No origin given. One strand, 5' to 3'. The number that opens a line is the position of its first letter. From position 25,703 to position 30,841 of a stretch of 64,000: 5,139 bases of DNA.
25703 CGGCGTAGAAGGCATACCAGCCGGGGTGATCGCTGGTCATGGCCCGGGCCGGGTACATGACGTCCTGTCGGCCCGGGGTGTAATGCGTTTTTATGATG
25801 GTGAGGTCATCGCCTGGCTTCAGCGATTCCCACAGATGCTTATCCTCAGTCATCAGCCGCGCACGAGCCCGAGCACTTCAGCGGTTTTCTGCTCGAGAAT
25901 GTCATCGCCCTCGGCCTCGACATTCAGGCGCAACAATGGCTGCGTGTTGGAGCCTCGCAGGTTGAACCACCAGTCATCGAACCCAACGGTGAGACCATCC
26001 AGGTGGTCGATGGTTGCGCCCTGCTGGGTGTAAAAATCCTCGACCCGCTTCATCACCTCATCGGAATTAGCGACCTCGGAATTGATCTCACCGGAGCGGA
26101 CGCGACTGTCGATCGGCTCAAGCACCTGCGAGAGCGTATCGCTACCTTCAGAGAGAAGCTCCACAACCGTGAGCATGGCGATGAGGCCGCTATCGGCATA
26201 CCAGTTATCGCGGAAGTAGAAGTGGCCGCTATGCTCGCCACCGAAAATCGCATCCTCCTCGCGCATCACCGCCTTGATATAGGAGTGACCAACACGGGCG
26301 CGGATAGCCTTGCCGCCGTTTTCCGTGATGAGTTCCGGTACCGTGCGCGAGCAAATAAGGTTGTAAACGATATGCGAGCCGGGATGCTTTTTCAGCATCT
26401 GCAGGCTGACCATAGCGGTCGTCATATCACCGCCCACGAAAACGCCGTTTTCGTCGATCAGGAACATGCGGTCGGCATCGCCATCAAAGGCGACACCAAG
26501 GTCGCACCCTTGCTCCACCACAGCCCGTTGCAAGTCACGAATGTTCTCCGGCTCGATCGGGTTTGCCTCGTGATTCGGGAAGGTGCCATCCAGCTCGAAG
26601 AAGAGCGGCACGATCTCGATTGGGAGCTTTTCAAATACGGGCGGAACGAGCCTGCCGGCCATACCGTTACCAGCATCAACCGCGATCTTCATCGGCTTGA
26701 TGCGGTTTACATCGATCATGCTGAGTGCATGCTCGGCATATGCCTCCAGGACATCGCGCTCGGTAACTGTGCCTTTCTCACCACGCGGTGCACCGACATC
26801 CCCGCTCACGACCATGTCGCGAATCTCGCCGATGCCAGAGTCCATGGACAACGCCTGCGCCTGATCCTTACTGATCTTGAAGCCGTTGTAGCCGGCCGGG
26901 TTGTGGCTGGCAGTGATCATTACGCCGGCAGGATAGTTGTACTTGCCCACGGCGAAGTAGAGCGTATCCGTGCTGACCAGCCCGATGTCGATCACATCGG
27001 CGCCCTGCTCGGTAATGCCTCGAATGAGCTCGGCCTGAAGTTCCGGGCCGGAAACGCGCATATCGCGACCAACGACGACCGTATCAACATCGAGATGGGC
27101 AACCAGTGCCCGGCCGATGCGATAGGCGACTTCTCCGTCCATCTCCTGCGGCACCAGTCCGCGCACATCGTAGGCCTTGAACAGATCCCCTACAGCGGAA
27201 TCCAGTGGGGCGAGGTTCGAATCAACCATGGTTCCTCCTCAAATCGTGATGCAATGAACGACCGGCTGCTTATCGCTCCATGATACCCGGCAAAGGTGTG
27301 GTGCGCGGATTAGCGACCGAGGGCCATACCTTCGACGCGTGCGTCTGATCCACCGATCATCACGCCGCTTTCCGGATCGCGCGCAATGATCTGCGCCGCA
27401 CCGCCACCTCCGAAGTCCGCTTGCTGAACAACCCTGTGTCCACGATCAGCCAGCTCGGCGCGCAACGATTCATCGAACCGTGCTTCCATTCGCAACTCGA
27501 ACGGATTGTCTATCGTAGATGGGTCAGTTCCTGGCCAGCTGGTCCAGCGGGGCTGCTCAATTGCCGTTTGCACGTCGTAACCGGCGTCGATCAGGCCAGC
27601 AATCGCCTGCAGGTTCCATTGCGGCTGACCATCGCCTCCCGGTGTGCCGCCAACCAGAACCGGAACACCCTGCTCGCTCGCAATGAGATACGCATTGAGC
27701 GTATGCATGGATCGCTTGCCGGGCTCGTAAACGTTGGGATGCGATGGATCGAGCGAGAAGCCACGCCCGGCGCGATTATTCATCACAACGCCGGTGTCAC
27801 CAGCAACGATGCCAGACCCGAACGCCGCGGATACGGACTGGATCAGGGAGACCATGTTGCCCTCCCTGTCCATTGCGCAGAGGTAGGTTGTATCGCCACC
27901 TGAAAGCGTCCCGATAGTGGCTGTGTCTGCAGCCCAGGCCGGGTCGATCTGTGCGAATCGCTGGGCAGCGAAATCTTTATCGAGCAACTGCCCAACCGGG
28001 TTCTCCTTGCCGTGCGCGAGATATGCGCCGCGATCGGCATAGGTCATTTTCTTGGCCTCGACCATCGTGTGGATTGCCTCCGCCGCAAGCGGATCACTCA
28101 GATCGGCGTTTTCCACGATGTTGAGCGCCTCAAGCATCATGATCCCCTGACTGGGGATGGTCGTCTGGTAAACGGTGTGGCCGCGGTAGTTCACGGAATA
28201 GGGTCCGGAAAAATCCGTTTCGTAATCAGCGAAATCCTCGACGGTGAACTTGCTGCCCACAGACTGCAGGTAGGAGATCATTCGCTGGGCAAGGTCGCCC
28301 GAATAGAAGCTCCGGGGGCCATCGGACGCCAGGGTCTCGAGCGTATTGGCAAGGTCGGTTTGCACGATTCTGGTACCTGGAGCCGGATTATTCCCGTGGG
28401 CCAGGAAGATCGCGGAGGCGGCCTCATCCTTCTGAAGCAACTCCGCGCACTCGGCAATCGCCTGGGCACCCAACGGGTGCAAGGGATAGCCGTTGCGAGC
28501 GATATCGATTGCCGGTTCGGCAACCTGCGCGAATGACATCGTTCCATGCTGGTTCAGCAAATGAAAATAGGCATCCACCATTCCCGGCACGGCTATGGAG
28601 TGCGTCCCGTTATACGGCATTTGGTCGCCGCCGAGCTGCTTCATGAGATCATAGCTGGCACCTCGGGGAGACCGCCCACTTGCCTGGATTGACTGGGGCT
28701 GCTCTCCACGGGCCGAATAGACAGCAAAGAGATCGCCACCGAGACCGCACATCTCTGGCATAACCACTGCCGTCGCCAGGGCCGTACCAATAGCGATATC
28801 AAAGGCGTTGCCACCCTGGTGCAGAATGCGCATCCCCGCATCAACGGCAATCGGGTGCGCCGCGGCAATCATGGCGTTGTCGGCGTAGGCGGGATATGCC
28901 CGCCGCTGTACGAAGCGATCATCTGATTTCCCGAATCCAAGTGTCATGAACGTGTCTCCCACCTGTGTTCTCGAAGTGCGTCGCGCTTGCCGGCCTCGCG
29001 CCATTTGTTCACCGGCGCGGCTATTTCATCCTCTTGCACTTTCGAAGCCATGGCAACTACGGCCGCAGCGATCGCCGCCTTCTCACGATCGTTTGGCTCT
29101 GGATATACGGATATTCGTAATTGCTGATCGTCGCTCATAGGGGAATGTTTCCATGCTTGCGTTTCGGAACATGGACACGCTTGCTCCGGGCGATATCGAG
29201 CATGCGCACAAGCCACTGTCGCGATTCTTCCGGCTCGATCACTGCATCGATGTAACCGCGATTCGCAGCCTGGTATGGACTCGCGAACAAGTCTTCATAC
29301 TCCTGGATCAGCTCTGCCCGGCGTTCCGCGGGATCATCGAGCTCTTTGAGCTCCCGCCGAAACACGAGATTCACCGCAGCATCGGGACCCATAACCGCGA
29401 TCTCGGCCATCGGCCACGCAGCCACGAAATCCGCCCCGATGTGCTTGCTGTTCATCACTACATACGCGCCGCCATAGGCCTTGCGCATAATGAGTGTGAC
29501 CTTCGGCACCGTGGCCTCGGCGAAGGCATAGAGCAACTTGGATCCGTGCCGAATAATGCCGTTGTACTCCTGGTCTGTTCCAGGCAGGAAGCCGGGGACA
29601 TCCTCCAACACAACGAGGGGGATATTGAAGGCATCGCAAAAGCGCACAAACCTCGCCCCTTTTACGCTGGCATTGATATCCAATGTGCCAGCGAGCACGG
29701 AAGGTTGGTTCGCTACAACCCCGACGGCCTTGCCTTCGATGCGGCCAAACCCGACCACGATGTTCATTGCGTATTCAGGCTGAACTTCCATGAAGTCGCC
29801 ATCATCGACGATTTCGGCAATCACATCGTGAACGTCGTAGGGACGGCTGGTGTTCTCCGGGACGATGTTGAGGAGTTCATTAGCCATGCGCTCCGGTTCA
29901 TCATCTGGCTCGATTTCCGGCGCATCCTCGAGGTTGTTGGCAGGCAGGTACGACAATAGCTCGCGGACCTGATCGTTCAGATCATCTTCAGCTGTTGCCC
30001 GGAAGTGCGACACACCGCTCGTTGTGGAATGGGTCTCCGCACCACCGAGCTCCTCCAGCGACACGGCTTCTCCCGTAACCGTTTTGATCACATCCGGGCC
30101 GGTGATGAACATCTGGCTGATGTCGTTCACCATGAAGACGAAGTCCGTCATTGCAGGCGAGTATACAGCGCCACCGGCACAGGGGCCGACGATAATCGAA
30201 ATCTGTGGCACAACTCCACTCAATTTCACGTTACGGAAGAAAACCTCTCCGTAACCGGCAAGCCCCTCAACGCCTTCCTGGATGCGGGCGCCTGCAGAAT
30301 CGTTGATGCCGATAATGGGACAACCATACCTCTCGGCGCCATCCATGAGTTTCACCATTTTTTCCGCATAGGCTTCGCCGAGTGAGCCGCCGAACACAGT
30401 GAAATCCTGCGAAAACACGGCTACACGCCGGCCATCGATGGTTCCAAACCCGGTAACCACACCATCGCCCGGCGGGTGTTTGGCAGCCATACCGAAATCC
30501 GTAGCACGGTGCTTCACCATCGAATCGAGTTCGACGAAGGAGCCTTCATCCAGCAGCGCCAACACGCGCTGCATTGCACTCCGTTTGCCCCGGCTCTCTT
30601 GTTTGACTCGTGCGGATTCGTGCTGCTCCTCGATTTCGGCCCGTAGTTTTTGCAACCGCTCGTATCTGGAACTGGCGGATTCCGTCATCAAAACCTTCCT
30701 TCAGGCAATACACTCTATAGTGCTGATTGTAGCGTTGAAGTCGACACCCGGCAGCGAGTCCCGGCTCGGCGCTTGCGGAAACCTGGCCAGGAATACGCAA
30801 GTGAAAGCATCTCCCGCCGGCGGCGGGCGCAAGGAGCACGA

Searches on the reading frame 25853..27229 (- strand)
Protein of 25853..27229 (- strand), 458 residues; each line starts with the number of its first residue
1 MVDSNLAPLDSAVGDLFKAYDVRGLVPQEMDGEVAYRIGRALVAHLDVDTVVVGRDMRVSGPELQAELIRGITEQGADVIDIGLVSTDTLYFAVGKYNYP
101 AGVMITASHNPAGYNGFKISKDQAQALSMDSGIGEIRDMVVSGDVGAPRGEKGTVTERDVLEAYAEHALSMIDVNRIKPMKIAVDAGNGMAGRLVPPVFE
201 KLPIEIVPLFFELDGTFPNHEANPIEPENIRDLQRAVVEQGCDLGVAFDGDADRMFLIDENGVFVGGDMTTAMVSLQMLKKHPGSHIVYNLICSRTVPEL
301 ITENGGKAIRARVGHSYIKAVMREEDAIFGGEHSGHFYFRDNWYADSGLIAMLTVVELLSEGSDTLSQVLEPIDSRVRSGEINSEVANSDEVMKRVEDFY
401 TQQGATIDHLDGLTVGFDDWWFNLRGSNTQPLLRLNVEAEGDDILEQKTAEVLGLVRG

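Call 41: search_protein_families(library=pfam, proteins=[window:25853-27229:-], max_evalue=0.0001)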
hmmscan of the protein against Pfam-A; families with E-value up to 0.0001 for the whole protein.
window:25853-27229:- (458 aa): 4 families
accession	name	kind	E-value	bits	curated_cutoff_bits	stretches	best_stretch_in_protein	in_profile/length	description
PF02878.22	PGM_PMM_I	-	3e-35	121.3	22.5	1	16-130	3-122/138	Phosphoglucomutase/phosphomannomutase, alpha/beta/alpha domain I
PF02879.22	PGM_PMM_II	-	8.4e-26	91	29.3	1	162-262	1-103/103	Phosphoglucomutase/phosphomannomutase, alpha/beta/alpha domain II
PF02880.22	PGM_PMM_III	-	1.1e-24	87.2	20.7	1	267-371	2-110/115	Phosphoglucomutase/phosphomannomutase, alpha/beta/alpha domain III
PF00408.26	PGM_PMM_IV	-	4.4e-09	36.7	23.1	1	381-451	1-64/68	Phosphoglucomutase/phosphomannomutase, C-terminal domain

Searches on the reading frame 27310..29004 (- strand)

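Call 41: search_protein_families(library=pfam, proteins=[window:27310-29004:-], max_evalue=0.0001)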
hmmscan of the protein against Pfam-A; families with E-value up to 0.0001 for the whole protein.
window:27310-29004:- (564 aa): 1 family
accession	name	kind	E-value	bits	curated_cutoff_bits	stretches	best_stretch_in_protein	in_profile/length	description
PF01019.26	G_glu_transpept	-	1.9e-133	446.4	27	1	59-558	2-511/512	Gamma-glutamyltranspeptidase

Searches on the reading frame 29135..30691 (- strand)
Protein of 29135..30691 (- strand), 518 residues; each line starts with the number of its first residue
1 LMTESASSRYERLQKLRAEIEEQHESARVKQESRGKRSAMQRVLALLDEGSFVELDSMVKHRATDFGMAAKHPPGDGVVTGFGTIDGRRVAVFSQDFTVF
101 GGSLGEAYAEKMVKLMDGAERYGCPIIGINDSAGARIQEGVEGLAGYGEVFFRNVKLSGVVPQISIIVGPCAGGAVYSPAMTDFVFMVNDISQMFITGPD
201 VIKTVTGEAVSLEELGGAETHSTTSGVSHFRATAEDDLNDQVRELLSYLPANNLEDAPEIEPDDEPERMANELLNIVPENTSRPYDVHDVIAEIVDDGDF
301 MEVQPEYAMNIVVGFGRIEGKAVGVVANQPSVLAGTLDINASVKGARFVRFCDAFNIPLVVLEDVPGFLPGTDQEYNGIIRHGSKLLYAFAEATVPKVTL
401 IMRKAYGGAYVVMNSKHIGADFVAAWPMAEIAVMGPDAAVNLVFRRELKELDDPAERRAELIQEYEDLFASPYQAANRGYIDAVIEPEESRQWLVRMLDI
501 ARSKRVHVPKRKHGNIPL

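Call 41: search_protein_families(library=pfam, proteins=[window:29135-30691:-], max_evalue=0.0001)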
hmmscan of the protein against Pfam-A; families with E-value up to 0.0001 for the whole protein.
window:29135-30691:- (518 aa): 2 families
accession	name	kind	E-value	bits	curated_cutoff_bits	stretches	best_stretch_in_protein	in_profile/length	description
PF01039.27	Carboxyl_trans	-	3.6e-197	656.3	22.3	1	30-516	1-493/493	Carboxyl transferase domain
PF03255.19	ACCA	-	1.5e-11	44.5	23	1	98-189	123-214/310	Acetyl co-enzyme A carboxylase carboxyltransferase-like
